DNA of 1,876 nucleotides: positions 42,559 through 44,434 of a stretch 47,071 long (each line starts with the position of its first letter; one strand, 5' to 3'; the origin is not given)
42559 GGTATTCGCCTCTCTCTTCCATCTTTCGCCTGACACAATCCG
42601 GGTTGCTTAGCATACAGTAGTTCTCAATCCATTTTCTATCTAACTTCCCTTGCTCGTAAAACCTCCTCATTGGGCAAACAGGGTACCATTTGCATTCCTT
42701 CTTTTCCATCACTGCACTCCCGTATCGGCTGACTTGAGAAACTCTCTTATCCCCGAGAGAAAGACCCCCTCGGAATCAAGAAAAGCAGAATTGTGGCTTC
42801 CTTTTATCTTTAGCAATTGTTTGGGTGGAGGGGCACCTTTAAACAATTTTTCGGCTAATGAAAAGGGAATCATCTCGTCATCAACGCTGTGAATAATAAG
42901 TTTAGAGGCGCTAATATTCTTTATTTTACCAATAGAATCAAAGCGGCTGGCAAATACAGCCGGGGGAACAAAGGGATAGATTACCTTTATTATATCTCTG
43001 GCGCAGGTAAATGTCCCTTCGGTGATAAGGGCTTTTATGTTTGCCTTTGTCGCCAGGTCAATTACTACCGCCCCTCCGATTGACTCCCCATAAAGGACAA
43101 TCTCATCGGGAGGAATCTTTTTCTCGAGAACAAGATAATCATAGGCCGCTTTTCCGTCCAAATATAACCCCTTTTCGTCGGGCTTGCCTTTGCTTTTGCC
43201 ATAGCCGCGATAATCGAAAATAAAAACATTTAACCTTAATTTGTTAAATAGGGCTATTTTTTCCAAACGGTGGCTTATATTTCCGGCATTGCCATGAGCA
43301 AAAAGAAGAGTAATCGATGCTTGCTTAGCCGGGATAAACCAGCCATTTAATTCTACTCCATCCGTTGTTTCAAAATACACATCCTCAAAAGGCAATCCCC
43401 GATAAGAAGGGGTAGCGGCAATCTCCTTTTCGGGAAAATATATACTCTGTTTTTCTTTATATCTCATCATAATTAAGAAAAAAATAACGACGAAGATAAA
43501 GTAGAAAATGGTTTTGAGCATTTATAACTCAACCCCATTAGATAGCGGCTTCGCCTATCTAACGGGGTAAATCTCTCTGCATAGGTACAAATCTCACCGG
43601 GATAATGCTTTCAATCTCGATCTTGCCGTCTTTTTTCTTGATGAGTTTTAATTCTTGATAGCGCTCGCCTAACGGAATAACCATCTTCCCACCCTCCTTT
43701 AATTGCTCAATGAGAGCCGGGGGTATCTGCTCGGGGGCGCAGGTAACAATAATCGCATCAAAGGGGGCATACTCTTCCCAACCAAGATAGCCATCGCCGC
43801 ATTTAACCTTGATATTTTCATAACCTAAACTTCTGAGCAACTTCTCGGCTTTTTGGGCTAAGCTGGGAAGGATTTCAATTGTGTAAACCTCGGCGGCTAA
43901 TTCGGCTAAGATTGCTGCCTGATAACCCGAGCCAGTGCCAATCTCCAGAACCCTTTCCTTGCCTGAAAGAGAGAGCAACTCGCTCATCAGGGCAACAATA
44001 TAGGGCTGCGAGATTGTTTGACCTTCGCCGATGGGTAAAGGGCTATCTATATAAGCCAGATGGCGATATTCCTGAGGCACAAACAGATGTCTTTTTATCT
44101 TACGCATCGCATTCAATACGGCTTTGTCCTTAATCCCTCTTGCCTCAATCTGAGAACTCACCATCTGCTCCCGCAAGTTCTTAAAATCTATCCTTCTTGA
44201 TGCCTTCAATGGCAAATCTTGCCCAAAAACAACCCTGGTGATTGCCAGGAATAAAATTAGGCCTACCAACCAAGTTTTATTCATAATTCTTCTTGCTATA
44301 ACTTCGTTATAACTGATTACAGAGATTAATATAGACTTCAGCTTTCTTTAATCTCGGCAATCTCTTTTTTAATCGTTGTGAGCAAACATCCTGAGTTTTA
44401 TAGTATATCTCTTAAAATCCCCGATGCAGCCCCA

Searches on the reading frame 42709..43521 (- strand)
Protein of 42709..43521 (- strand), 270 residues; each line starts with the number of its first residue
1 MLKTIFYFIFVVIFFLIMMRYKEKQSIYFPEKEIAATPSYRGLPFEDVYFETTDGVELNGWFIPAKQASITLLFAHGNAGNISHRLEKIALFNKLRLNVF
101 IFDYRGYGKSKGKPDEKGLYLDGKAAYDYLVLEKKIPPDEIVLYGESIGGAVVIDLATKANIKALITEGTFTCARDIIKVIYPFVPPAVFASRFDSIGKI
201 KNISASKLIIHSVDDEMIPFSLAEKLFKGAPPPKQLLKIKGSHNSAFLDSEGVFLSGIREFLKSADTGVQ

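Call 40: search_protein_families(library=pfam, proteins=[window:42709-43521:-])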
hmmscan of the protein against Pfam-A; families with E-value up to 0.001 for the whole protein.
window:42709-43521:- (270 aa): 4 families
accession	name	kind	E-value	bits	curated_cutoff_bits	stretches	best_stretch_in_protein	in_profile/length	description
PF00561.26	Abhydrolase_1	-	2.2e-09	37.8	25.8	1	71-170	2-102/245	alpha/beta hydrolase fold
PF12146.15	Hydrolase_4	-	2.5e-09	37.2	27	1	71-171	6-110/239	Serine aminopeptidase, S33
PF12697.13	Abhydrolase_6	-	4e-05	24.8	26.3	1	72-193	1-104/217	Alpha/beta hydrolase family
PF05677.18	DUF818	-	0.0007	19.1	20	0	92-153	167-229/365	Chlamydia CHLPS protein (DUF818)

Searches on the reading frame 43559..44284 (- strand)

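Call 40: search_protein_families(library=pfam, proteins=[window:43559-44284:-])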
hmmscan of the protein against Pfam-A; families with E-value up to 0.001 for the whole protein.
window:43559-44284:- (241 aa): 6 families
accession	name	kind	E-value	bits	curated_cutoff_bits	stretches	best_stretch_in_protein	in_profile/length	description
PF01135.25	PCMT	-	1.8e-67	227.6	20.3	1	39-236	4-206/210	Protein-L-isoaspartate(D-aspartate) O-methyltransferase (PCMT)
PF13847.12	Methyltransf_31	-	7.2e-09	35.9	27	1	108-203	3-109/145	Methyltransferase domain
PF13649.12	Methyltransf_25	-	2e-07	32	27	1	112-189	1-79/97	Methyltransferase domain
PF00398.26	RrnaAD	-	4.6e-07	29.7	24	1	105-194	27-118/263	Ribosomal RNA adenine dimethylase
PF08241.18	Methyltransf_11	-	8.7e-06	26.7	21.2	1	113-187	1-73/95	Methyltransferase domain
PF13489.12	Methyltransf_23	-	0.00025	21.3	27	1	106-185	20-92/164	Methyltransferase domain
